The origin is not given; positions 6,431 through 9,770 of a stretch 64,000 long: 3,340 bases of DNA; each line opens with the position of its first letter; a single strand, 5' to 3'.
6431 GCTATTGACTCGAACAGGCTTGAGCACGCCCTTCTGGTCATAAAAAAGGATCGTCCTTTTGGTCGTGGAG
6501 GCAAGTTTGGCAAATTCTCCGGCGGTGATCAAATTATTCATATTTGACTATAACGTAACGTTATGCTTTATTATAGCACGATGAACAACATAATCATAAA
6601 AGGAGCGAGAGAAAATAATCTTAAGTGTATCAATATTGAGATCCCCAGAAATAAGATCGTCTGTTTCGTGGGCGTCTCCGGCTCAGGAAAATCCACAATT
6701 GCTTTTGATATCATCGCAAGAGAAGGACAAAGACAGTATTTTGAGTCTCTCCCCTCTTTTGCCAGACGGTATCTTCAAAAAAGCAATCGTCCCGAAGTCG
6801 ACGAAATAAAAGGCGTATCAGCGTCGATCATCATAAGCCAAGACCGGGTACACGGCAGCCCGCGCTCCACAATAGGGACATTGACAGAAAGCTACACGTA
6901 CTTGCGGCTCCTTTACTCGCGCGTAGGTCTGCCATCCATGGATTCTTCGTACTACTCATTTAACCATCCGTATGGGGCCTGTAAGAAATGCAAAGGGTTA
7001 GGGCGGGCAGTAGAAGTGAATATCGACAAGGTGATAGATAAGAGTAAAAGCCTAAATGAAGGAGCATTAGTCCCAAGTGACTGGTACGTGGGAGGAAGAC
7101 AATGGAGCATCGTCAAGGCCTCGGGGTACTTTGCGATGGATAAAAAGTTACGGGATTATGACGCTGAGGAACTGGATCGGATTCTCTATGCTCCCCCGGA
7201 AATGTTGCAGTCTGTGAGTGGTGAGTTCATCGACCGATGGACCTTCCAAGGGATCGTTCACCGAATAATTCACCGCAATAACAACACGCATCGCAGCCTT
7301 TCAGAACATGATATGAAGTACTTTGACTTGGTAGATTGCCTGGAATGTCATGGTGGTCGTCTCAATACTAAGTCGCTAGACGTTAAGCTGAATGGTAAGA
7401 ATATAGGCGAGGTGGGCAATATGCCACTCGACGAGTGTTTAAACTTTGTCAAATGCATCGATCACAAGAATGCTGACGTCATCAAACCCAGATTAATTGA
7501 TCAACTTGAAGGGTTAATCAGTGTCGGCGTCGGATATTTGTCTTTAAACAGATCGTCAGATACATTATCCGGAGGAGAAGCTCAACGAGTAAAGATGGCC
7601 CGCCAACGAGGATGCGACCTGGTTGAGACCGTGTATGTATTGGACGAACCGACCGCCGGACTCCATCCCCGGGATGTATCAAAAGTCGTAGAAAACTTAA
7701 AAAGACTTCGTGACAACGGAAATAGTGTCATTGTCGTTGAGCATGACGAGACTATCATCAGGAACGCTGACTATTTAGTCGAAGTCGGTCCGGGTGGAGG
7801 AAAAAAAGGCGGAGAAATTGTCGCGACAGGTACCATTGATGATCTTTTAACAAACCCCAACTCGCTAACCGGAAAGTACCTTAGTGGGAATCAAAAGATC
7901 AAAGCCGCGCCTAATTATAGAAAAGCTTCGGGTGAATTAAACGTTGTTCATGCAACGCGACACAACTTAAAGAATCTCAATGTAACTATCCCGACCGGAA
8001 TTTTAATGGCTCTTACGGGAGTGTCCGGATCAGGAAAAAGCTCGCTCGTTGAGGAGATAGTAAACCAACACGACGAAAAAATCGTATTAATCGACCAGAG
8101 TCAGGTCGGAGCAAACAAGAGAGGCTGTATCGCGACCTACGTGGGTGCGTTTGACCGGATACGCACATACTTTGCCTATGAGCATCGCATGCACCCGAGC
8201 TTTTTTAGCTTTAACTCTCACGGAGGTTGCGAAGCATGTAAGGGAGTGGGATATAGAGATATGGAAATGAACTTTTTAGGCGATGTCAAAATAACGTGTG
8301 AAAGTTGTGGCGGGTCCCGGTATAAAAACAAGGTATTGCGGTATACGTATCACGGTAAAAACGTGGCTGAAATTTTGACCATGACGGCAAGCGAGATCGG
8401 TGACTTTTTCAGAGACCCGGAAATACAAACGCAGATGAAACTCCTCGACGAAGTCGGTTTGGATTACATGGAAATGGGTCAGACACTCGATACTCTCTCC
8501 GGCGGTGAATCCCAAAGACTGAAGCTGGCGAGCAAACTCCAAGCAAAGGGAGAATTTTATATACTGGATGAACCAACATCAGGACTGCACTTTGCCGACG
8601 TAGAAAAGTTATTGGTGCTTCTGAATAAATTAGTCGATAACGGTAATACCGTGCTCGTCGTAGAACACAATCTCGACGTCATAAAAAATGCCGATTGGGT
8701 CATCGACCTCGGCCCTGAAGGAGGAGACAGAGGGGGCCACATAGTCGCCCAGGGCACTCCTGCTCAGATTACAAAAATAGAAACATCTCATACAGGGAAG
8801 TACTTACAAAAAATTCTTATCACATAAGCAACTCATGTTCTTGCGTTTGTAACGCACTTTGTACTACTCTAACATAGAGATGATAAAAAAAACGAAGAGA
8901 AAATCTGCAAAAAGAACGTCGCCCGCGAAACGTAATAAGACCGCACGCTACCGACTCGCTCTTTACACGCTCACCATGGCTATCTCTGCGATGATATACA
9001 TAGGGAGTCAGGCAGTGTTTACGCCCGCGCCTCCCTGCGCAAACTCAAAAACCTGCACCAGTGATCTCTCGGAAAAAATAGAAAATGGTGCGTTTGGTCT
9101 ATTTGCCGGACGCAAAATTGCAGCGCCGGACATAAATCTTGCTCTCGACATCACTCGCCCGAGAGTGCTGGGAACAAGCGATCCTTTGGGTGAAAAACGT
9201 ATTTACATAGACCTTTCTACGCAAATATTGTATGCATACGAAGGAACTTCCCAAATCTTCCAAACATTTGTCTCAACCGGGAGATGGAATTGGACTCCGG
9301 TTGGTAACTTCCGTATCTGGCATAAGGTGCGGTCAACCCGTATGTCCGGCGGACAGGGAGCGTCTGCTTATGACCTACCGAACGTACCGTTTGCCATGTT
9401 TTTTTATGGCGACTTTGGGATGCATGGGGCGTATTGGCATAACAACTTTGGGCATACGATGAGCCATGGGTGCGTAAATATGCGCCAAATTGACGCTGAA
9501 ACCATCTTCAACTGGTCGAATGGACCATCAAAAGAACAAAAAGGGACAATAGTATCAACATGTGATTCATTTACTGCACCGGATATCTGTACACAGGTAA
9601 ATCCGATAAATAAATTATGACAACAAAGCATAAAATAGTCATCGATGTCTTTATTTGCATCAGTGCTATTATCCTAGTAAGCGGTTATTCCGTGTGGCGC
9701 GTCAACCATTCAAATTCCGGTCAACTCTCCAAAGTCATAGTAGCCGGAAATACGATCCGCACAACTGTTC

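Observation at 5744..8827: MerR/BmrR-type regulator divergent from a UvrA class II paralogue with textbook MerR operator architecture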

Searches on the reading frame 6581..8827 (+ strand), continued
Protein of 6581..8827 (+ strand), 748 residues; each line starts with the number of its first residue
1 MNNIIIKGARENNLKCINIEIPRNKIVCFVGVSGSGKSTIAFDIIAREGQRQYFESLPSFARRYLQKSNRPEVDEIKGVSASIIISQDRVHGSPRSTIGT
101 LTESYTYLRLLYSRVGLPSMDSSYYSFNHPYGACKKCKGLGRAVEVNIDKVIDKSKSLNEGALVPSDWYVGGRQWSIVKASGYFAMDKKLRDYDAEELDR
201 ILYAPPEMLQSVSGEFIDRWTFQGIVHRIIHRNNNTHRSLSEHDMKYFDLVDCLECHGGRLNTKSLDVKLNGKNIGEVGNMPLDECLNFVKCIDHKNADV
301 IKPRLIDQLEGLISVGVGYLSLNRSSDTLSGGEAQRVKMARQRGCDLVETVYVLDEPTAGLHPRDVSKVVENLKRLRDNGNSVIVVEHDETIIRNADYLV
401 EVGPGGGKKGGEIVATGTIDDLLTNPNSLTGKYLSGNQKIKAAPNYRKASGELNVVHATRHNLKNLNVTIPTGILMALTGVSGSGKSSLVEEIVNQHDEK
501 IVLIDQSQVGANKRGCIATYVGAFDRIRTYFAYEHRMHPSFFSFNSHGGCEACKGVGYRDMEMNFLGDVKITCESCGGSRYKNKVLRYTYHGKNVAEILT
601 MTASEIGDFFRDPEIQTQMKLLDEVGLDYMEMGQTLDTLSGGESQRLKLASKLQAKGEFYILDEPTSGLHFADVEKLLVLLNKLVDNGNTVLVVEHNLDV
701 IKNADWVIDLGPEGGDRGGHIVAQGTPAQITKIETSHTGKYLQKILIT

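Call 52: search_protein_representatives(protein=window:6581-8824:+)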
Query: 748 residues. Proteins with E-value up to 0.001 (for the whole library): 92505; up to 1e-10: 27775; up to 1e-30: 6671. The best 150 are listed.
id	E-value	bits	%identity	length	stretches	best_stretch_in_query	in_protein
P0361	0.0e+00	1150.1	44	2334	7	496-746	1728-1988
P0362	0.0e+00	1142.7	45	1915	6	496-745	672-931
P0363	0.0e+00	1119.9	44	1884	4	123-746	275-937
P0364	0.0e+00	1114.0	44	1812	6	252-745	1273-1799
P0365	0.0e+00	1110.6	44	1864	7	491-746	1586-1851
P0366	0.0e+00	1092.4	43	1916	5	122-747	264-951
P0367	0.0e+00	1088.5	45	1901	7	192-744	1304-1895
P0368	0.0e+00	1088.0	42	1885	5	118-742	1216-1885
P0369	0.0e+00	1063.2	44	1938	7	236-741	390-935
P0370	0.0e+00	1048.2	44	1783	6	116-743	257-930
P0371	0.0e+00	1047.6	44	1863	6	253-743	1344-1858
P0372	0.0e+00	1043.4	43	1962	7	481-744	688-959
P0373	0.0e+00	1039.0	63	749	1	4-744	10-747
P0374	0.0e+00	1039.0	44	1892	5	114-743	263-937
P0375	0.0e+00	1037.3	44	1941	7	499-746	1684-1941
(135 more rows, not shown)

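Call 57: search_dna_similar(query=window:6581-8824:+, collection=plasmids, mode=protein, max_rows=25, max_evalue=1e-50)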
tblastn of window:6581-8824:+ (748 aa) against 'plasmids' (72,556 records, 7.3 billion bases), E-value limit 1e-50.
Records with a match: 621; places in all: 680; records where one place covers at least 80% of the query: 362.
Best place of each record, by identity: <60% 621.
By first word of the organism name: Ralstonia 134; Acinetobacter 80; Pantoea 48; Streptomyces 47; Staphylococcus 25; Enterococcus 23; Bacillus 21; Leuconostoc 15; Deinococcus 13; Latilactobacillus 12; and 76 more.
By predicted mobility (MOB-suite, as given by PLSDB): non-mobilizable 296; mobilizable 269; conjugative 56.
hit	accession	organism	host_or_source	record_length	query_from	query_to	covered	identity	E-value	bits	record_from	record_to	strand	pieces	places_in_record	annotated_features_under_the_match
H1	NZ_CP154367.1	Staphylococcus xylosus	cell culture,Meju, a korean fermented ...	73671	3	727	97%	45.3%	0e+0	590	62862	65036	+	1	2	excinuclease ABC subunit UvrA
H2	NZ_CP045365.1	Roseivivax sp. THAF40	pure culture,Surface of a polyethylene ...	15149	1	744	99%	44.0%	0e+0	621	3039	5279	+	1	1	excinuclease ABC subunit UvrA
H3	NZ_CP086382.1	Deinococcus radiophilus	Harpadon nehereus,cell culture,2 Mrad ...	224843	4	742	99%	43.9%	0e+0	607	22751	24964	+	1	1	excinuclease ABC subunit UvrA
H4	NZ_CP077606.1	Clostridium tagluense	single colony,lamb meat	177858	4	744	99%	43.3%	0e+0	604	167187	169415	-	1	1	excinuclease ABC subunit UvrA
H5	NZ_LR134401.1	Listeria monocytogenes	Homo sapiens,Vein blood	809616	4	742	99%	43.0%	0e+0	611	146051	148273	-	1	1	excinuclease ABC subunit UvrA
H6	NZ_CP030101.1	Listeria monocytogenes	Environment,water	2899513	4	742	99%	43.0%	0e+0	608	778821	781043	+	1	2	none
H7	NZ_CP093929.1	Bacillus cereus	Bubalus bubalis,cell culture,buffalo ...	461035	2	743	99%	41.9%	4e-173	558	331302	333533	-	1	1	excinuclease ABC subunit UvrA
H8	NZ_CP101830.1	Pelagibacterium sp. H642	soil,desert land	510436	4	744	99%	41.8%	4e-177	570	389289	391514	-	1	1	excinuclease ABC subunit UvrA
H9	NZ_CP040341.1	Bacillus cereus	Apostichopus japonicus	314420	2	743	99%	41.7%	1e-173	560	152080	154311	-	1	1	excinuclease ABC subunit UvrA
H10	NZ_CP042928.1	Bacillus cereus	ocean sediment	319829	2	743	99%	41.7%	1e-173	560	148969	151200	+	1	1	excinuclease ABC subunit UvrA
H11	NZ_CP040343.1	Bacillus cereus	Apostichopus japonicus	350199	2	743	99%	41.7%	2e-173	560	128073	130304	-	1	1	excinuclease ABC subunit UvrA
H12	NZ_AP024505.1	Bacillus cereus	-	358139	2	743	99%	41.7%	7e-173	558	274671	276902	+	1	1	excinuclease ABC subunit UvrA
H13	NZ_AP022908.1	Bacillus cereus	-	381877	2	743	99%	41.7%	7e-173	558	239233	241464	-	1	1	excinuclease ABC subunit UvrA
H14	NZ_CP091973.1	Bacillus cereus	mixed culture,deep-sea water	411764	2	743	99%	41.7%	7e-173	558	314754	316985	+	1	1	excinuclease ABC subunit UvrA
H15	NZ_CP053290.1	Bacillus cereus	Pyropia,cell culture,seawater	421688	2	743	99%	41.7%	7e-173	558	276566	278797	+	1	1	excinuclease ABC subunit UvrA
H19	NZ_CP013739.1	Streptomyces globisporus C-1027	soil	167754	2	746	100%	41.3%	4e-173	558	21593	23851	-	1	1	ATP-binding cassette domain-containing protein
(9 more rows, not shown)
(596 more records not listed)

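Call 58: get_annotated_region(hit=H1, flank=3000)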
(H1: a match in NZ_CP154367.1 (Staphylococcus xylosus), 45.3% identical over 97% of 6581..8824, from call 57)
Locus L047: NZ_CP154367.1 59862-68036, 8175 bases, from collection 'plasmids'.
description: Staphylococcus xylosus strain 14BME10 plasmid p14BME10-1, complete sequence
organism: Staphylococcus xylosus (NCBI taxid 1288)
taxonomy: Bacteria; Bacillota; Bacilli; Bacillales; Staphylococcaceae; Staphylococcus; Staphylococcus xylosus
host: -; source: cell culture,Meju, a korean fermented soybean food; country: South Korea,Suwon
typing (MOB-suite, as given by PLSDB): mobilizable; replicon rep_cluster_1017,rep_cluster_1118,rep_cluster_1215,rep_cluster_1733; relaxase MOBP,MOBV
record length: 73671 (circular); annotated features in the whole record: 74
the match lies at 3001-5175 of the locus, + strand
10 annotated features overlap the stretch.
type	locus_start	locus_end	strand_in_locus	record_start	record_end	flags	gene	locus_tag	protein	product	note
CDS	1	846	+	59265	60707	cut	-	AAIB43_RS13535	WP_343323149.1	Mu transposase C-terminal domain-containing protein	-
CDS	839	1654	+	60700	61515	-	-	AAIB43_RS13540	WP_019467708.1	AAA family ATPase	-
CDS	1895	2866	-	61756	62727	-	-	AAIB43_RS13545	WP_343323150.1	YafY family protein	-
CDS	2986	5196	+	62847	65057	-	-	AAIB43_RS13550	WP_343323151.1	excinuclease ABC subunit UvrA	-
CDS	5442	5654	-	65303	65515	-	-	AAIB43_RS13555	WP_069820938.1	hypothetical protein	-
CDS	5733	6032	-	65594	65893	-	-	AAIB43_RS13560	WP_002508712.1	hypothetical protein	-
CDS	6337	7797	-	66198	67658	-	-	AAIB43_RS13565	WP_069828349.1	MDR family MFS transporter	GO:0055085 - transmembrane transport [Evidence IEA]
CDS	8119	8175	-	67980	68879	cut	-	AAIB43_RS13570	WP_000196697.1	Mph(C) family macrolide 2'-phosphotransferase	-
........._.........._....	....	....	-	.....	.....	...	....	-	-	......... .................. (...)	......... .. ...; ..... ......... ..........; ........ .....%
predicted_resistance_gene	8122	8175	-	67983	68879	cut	mph(C)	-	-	Mph(C) family macrolide 2'-phosphotransferase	predicted by amrfinderplus; class MACROLIDE; identity 100.0%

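Call 59: get_annotated_region(hit=H4, flank=3000)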
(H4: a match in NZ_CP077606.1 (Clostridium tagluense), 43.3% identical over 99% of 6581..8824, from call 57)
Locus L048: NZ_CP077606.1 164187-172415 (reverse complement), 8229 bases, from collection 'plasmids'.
description: Clostridium tagluense strain CM008 plasmid pCM008-A, complete sequence
organism: Clostridium tagluense (NCBI taxid 360422)
taxonomy: Bacteria; Bacillota; Clostridia; Eubacteriales; Clostridiaceae; Clostridium; Clostridium tagluense
host: -; source: single colony,lamb meat; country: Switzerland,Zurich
typing (MOB-suite, as given by PLSDB): non-mobilizable
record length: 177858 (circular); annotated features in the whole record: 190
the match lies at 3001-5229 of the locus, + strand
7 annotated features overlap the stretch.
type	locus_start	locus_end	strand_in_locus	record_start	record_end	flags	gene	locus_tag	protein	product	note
CDS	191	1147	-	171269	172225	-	-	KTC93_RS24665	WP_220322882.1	hypothetical protein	-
CDS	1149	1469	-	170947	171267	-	-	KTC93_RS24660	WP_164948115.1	helix-turn-helix transcriptional regulator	-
CDS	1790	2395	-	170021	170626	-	-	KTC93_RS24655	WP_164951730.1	sugar O-acetyltransferase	-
CDS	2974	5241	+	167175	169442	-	-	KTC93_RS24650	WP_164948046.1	excinuclease ABC subunit UvrA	-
CDS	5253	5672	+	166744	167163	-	-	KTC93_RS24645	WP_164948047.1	MarR family transcriptional regulator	GO:0006355 - regulation of DNA-templated transcription [Evidence IEA]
CDS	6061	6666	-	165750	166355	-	-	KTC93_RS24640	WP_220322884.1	sugar O-acetyltransferase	-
CDS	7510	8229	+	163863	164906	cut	rseP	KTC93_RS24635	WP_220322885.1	RIP metalloprotease RseP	GO:0006508 - proteolysis [Evidence IEA]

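Call 60: get_annotated_region(hit=H5, flank=3000)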
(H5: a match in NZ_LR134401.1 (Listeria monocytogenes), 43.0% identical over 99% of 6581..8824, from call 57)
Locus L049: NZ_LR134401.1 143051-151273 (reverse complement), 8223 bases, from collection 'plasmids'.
description: Listeria monocytogenes strain NCTC7974 plasmid 4, complete sequence
organism: Listeria monocytogenes (NCBI taxid 1639)
taxonomy: Bacteria; Bacillota; Bacilli; Bacillales; Listeriaceae; Listeria; Listeria monocytogenes
host: -; source: Homo sapiens,Vein blood; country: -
typing (MOB-suite, as given by PLSDB): non-mobilizable
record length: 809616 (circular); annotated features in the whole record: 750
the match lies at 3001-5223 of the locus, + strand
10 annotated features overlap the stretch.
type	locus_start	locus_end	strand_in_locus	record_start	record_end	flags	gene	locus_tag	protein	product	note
CDS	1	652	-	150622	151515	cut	-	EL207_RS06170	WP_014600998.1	2-dehydropantoate 2-reductase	GO:0015940 - pantothenate biosynthetic process [Evidence IEA]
CDS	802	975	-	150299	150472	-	rpmF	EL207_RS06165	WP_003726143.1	50S ribosomal protein L32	GO:0006412 - translation [Evidence IEA]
CDS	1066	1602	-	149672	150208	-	-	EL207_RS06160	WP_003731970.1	DUF177 domain-containing protein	-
CDS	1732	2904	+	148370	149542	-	-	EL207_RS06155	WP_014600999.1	nucleotidyltransferase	-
CDS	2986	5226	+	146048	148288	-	-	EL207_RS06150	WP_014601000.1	excinuclease ABC subunit UvrA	-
CDS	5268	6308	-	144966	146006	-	-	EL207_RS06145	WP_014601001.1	SepM family pheromone-processing serine protease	-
CDS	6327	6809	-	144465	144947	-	coaD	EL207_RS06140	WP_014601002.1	pantetheine-phosphate adenylyltransferase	GO:0015937 - coenzyme A biosynthetic process [Evidence IEA]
CDS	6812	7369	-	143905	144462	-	rsmD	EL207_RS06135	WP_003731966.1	16S rRNA (guanine(966)-N(2))-methyltransferase RsmD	GO:0031167 - rRNA methylation [Evidence IEA]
CDS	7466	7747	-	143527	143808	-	-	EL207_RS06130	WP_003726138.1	YlbG family protein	-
CDS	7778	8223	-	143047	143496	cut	-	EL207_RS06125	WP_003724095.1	YlbF family regulator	-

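Call 61: get_annotated_region(hit=H7, flank=3000)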
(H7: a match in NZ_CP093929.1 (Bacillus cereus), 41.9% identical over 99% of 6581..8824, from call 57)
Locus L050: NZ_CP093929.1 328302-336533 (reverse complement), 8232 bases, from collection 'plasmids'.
description: Bacillus cereus strain AH7-7 plasmid unnamed, complete sequence
organism: Bacillus cereus (NCBI taxid 1396)
taxonomy: Bacteria; Bacillota; Bacilli; Bacillales; Bacillaceae; Bacillus; Bacillus cereus
host: -; source: Bubalus bubalis,cell culture,buffalo rumen; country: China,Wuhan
typing (MOB-suite, as given by PLSDB): non-mobilizable; replicon rep_cluster_125; mating-pair formation MPF_T
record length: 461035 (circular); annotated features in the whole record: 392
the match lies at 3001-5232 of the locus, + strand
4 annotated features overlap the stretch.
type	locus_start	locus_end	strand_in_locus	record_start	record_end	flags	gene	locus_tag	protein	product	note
CDS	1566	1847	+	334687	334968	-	-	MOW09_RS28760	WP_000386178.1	DUF3947 family protein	-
CDS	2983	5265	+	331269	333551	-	-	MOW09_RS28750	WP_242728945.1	excinuclease ABC subunit UvrA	-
CDS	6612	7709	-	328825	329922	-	-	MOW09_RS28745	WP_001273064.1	hypothetical protein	-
CDS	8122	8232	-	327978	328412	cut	-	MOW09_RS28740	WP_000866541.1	ASCH domain-containing protein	-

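Call 67: search_protein_families(library=padloc, proteins=[window:6581-8824:+], max_evalue=0.001)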
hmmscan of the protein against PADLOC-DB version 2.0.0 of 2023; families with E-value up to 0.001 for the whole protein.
window:6581-8824:+ (748 aa): 23 families
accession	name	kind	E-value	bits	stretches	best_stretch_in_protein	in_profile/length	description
PDLC04135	mad3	-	5.6e-81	271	4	589-743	198-369/374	mads_3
PDLC04140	mad8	-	2.8e-31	107.2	3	460-702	14-238/314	mads_8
PDLC03878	NsnB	-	9.8e-12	43.3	0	350-398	238-286/345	-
PDLC02980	AriA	-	5.4e-11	41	0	349-389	258-299/304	-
PDLC04176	HEC-01A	-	6.8e-10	36.8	1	351-397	279-325/371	-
PDLC04164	AriA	-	8.9e-09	33.3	0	635-692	168-228/253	-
PDLC04242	PDC-M01A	-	4.9e-08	29.6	1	325-396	400-473/566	-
PDLC00289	PtuA1|PtuA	-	1.4e-07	28.9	0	343-393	243-292/404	AAA ATPase domain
PDLC02914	ATPase-Toprim_I-B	-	3.9e-07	27.6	0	15-42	16-43/443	-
PDLC04710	PDC-M56A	-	4.8e-07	27.1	0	353-393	245-285/382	-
PDLC02979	AriA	-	2.2e-06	25.7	0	12-42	9-43/373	-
PDLC04214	HEC-02A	-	2.5e-06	25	0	349-395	238-284/338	-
PDLC02981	AriAB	-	3.5e-06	24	1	349-397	331-381/694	-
PDLC02335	AbiLi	-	5.4e-06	23.7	0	604-699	154-239/326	AbiLi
PDLC04033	PD-T4-4_A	-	7.3e-06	23.4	0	655-705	324-374/460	-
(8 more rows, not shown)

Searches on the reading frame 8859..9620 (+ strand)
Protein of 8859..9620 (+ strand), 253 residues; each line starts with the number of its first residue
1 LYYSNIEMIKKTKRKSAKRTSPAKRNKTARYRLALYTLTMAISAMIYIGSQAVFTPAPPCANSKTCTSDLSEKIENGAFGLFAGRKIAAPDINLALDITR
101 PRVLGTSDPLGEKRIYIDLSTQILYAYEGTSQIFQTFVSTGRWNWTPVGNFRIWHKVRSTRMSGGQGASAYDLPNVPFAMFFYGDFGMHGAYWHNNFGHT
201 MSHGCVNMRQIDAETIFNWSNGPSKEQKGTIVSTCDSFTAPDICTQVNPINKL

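Call 49: search_protein_families(library=pfam, proteins=[window:8859-9620:+], max_evalue=0.0001)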
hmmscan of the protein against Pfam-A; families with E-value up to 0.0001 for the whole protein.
window:8859-9620:+ (253 aa): 1 family
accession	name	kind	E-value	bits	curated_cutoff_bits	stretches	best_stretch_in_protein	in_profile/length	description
PF03734.19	YkuD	-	3.2e-19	70.4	23.4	1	113-221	2-139/146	L,D-transpeptidase catalytic domain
